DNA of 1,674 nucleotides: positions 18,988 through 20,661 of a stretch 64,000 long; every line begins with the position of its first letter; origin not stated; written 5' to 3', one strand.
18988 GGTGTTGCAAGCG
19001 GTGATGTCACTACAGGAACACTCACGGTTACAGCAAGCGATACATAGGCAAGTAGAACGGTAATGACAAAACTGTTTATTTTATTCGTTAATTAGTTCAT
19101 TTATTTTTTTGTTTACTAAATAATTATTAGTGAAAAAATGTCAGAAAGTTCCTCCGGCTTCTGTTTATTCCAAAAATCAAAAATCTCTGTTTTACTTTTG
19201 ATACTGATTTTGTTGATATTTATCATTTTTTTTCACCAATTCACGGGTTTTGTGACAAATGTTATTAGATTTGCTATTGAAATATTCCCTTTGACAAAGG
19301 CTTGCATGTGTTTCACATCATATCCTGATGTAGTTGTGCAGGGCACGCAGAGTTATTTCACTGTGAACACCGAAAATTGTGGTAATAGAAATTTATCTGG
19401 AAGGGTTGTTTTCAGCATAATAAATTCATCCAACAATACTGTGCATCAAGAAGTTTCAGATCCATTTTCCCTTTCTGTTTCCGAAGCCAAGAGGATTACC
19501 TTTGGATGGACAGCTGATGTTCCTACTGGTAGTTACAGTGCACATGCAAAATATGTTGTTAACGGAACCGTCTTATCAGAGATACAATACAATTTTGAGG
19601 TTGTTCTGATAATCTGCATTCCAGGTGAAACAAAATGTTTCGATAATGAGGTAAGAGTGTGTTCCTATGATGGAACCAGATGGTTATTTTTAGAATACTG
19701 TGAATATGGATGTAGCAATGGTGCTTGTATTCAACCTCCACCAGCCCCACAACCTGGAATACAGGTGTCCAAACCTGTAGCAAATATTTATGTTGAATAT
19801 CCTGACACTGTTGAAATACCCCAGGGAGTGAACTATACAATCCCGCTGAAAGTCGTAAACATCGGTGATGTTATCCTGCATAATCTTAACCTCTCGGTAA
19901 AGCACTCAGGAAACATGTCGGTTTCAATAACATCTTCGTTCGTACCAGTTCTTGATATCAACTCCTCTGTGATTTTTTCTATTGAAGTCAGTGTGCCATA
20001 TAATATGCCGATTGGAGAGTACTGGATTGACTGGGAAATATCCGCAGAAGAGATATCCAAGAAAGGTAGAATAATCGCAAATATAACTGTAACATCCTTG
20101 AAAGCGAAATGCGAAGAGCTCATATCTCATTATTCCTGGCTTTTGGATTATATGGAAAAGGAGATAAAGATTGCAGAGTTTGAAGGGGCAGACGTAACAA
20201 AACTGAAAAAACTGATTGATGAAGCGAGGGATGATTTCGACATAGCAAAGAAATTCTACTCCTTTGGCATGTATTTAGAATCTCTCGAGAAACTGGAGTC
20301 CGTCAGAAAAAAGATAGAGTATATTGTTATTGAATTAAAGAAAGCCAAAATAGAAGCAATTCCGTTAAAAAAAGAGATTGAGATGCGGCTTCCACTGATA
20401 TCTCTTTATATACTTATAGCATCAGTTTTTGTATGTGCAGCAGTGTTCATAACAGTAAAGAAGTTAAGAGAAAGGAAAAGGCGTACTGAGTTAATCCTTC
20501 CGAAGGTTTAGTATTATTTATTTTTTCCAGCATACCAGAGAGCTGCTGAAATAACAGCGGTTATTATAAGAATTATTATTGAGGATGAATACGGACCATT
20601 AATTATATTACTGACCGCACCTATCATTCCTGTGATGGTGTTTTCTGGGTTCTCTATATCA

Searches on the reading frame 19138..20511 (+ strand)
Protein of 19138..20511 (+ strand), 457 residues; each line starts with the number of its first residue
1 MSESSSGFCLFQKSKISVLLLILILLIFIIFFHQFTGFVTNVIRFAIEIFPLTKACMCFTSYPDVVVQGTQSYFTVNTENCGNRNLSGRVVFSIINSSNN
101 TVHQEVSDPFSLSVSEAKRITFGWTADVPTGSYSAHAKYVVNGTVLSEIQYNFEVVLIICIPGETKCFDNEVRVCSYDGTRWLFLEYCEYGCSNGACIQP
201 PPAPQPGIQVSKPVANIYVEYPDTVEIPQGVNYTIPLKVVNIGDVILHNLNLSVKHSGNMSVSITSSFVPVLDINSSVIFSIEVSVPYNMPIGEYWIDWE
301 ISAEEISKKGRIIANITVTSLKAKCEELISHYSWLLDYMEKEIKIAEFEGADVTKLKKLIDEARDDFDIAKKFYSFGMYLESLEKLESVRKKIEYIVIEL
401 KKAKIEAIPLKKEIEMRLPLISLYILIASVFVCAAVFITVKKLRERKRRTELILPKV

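Call 46: find_encoding_contigs(protein=window:19138-20511:+, flank=10000, max_places=1)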
Protein window:19138-20511:+ (457 aa): 2 contigs read that carry it; 1 place shown.
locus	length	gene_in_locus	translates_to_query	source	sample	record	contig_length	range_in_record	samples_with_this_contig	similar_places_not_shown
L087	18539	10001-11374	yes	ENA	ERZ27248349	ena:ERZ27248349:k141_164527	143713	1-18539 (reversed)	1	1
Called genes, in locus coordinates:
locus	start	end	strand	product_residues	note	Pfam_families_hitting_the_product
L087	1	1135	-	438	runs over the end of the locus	PF04055:Radical_SAM, PF13353:Fer4_12 (faint)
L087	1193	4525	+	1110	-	-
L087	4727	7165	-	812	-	PF13620:CarboxypepD_reg (faint), PF10633:NPCBM_assoc (weak)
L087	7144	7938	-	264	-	-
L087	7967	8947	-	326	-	-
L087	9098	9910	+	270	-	-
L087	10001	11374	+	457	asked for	-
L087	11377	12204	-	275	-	-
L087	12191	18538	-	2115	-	?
